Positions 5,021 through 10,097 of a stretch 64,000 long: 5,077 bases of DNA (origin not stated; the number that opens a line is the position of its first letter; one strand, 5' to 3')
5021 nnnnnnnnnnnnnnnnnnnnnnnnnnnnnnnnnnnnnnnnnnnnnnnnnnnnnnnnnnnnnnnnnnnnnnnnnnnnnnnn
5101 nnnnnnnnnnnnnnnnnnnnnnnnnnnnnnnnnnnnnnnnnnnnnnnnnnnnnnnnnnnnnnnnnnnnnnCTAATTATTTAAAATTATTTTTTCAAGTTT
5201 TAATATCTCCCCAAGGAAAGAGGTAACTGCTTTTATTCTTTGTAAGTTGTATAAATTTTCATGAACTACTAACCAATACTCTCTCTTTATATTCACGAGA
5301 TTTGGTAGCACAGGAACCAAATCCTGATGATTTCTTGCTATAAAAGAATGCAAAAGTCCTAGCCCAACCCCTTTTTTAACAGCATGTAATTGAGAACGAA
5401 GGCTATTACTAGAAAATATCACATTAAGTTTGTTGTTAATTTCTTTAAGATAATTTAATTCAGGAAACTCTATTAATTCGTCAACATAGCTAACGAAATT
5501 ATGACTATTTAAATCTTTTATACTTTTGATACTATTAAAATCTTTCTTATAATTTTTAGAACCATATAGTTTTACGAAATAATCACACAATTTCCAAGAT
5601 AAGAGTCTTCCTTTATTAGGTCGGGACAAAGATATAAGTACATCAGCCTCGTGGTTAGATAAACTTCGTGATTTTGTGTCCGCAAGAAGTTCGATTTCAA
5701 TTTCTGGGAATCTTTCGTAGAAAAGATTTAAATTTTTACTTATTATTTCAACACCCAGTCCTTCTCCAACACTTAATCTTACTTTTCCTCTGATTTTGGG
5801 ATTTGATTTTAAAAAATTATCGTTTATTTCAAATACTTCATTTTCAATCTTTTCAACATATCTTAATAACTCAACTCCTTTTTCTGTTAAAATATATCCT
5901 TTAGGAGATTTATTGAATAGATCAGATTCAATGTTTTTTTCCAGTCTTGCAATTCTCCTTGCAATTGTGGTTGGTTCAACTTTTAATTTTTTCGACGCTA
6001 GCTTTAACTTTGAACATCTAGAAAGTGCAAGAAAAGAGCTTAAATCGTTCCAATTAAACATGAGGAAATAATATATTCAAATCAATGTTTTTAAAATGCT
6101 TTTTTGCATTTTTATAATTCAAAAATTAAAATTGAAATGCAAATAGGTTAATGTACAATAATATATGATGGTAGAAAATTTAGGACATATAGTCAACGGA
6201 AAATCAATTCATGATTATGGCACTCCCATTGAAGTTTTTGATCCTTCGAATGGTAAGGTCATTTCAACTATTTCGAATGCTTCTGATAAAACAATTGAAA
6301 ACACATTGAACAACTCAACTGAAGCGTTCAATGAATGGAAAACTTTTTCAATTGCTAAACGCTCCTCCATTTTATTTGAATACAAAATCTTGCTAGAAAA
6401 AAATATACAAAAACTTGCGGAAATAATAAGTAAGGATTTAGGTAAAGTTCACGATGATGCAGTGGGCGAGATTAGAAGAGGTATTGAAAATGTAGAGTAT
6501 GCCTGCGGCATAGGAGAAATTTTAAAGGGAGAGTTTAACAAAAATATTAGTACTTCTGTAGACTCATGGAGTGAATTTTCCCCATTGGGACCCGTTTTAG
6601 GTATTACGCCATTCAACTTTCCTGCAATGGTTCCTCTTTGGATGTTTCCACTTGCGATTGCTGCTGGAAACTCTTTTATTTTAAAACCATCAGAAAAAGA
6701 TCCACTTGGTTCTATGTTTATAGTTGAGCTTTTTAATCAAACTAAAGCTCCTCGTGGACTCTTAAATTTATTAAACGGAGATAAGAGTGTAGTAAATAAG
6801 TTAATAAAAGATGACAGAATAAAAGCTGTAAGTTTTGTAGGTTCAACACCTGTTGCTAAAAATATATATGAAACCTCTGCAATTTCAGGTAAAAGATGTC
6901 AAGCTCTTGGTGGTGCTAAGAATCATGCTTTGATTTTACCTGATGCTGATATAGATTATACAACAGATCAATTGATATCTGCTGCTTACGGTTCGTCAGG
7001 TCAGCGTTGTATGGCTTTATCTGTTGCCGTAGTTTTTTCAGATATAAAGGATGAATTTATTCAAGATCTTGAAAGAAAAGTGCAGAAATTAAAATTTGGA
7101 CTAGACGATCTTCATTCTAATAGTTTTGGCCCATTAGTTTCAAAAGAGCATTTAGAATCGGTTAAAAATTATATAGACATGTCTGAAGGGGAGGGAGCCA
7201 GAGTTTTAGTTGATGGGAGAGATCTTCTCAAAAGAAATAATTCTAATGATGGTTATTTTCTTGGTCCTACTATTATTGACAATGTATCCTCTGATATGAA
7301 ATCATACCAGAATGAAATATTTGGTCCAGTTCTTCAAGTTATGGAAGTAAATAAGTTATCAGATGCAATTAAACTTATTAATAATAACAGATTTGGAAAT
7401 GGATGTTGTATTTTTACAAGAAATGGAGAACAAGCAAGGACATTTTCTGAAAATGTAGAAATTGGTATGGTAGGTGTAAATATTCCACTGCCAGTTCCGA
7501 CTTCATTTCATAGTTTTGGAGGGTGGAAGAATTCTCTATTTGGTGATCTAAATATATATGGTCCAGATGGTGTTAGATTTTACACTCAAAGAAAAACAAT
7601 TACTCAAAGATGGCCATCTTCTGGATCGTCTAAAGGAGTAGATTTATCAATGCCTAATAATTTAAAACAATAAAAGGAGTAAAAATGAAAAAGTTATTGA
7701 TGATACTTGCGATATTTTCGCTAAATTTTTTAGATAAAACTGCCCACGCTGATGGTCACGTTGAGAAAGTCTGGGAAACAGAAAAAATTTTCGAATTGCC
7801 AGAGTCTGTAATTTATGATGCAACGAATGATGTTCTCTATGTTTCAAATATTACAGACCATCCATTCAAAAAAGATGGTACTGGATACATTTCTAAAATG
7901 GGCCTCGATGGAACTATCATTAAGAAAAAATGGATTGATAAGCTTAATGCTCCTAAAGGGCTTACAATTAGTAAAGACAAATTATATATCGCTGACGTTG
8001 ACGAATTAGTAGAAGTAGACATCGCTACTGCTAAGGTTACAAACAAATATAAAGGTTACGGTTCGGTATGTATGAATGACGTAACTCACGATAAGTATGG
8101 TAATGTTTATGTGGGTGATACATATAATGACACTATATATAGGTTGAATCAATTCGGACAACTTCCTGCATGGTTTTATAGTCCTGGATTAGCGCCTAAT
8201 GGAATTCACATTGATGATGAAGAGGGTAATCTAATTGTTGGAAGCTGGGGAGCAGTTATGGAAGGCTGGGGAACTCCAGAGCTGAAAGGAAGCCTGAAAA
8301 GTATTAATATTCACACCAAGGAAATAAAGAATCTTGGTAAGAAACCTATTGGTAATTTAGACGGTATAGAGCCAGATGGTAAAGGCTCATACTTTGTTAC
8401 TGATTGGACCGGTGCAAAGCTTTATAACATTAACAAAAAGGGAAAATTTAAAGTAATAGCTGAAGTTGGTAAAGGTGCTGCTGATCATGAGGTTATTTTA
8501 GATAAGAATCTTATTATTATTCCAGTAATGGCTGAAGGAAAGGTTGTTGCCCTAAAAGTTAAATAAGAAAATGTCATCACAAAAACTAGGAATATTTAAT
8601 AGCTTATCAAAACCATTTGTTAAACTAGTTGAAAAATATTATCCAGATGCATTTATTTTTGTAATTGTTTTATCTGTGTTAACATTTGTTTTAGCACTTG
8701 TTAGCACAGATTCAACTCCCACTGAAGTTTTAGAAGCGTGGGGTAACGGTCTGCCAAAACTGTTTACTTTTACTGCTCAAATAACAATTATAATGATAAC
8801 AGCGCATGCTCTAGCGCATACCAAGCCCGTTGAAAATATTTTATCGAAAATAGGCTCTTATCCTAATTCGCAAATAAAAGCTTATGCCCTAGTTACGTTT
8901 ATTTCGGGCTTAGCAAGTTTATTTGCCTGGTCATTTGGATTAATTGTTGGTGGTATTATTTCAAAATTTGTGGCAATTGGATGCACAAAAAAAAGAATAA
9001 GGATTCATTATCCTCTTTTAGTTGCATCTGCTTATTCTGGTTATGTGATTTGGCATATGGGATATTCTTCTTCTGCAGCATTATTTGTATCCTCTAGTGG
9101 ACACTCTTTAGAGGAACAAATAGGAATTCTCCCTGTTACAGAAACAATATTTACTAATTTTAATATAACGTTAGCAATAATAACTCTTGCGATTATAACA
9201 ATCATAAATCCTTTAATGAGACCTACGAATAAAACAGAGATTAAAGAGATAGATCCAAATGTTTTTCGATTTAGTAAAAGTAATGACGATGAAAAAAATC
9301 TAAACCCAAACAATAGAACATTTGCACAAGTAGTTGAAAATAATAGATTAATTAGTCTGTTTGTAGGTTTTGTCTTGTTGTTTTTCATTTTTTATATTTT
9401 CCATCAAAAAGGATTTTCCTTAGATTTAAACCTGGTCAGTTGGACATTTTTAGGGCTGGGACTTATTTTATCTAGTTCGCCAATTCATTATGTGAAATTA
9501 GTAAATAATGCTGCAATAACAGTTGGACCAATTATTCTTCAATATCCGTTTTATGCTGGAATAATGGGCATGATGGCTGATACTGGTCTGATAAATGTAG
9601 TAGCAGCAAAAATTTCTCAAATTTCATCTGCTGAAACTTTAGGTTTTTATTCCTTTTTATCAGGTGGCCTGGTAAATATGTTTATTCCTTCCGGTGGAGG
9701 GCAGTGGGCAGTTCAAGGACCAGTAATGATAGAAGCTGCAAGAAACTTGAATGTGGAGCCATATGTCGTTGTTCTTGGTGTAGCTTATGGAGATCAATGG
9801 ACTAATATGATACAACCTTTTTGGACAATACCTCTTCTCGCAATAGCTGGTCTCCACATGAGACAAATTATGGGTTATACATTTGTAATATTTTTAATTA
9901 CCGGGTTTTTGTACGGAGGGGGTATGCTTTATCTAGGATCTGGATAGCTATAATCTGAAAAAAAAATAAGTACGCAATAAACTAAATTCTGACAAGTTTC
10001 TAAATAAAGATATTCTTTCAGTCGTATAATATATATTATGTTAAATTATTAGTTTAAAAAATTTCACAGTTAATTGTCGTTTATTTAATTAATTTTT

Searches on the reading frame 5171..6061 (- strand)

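Call 16: search_protein_families(library=pfam, proteins=[window:5171-6061:-], max_evalue=0.00001)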
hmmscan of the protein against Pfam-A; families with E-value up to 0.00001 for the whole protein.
window:5171-6061:- (296 aa): 2 families
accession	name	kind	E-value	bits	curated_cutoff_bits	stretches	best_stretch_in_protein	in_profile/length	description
PF03466.25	LysR_substrate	-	3.7e-20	72.6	28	1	91-285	5-206/209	LysR substrate binding domain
PF00126.33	HTH_1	-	9.1e-11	42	26.6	1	4-62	1-59/60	Bacterial regulatory helix-turn-helix protein, lysR family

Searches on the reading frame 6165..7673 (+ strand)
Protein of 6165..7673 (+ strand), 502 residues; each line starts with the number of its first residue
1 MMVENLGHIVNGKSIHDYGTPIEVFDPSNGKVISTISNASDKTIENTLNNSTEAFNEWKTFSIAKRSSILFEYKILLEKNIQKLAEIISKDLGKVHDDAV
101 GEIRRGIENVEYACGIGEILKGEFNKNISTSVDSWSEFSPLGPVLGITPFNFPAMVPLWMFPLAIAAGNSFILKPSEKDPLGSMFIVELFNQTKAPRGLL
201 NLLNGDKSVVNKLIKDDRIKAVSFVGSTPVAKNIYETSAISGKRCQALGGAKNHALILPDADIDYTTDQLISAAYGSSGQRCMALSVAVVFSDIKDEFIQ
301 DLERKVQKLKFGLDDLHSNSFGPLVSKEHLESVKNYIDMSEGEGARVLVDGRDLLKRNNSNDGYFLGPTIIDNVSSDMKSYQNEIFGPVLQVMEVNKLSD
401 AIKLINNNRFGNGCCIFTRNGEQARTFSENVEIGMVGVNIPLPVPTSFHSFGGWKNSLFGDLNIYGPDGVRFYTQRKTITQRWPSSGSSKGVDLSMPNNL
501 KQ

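Call 14: find_encoding_contigs(protein=window:6165-7673:+, flank=10000, max_places=2)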
Protein window:6165-7673:+ (502 aa): no gene with exactly this product is on record in the collection.

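Call 16: search_protein_families(library=pfam, proteins=[window:6165-7673:+], max_evalue=0.00001)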
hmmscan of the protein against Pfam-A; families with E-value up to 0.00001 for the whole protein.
window:6165-7673:+ (502 aa): 1 family
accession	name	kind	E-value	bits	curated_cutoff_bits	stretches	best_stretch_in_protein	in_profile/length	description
PF00171.27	Aldedh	-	1e-130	436.8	23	1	20-479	8-461/461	Aldehyde dehydrogenase family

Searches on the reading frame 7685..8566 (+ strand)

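Call 16: search_protein_families(library=pfam, proteins=[window:7685-8566:+], max_evalue=0.00001)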
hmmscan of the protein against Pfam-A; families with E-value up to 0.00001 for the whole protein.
window:7685-8566:+ (293 aa): 1 family
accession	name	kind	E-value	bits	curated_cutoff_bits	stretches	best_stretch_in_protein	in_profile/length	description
PF08450.18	SGL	-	9.4e-07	29.1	26.3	1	38-255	1-216/246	SMP-30/Gluconolactonase/LRE-like region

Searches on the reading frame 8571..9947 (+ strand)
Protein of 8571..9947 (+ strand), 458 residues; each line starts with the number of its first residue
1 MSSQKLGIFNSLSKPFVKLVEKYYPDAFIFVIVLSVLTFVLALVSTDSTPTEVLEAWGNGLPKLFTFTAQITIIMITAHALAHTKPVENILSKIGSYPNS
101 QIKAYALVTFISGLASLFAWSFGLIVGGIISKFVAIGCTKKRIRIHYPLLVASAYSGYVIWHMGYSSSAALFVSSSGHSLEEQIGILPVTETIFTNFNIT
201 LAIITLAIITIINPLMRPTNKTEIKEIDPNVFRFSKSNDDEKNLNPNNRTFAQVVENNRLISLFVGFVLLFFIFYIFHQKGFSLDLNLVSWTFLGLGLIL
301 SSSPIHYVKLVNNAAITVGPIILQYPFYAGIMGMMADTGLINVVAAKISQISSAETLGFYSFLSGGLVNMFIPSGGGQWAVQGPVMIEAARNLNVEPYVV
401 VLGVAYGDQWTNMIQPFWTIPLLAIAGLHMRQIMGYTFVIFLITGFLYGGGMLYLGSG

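Call 16: search_protein_families(library=pfam, proteins=[window:8571-9947:+], max_evalue=0.00001)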
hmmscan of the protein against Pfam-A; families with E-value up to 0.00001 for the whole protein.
window:8571-9947:+ (458 aa): 1 family
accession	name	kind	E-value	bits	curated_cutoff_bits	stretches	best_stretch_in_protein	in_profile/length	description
PF02667.20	SCFA_trans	-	2e-119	400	27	1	10-454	3-452/453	Short chain fatty acid transporter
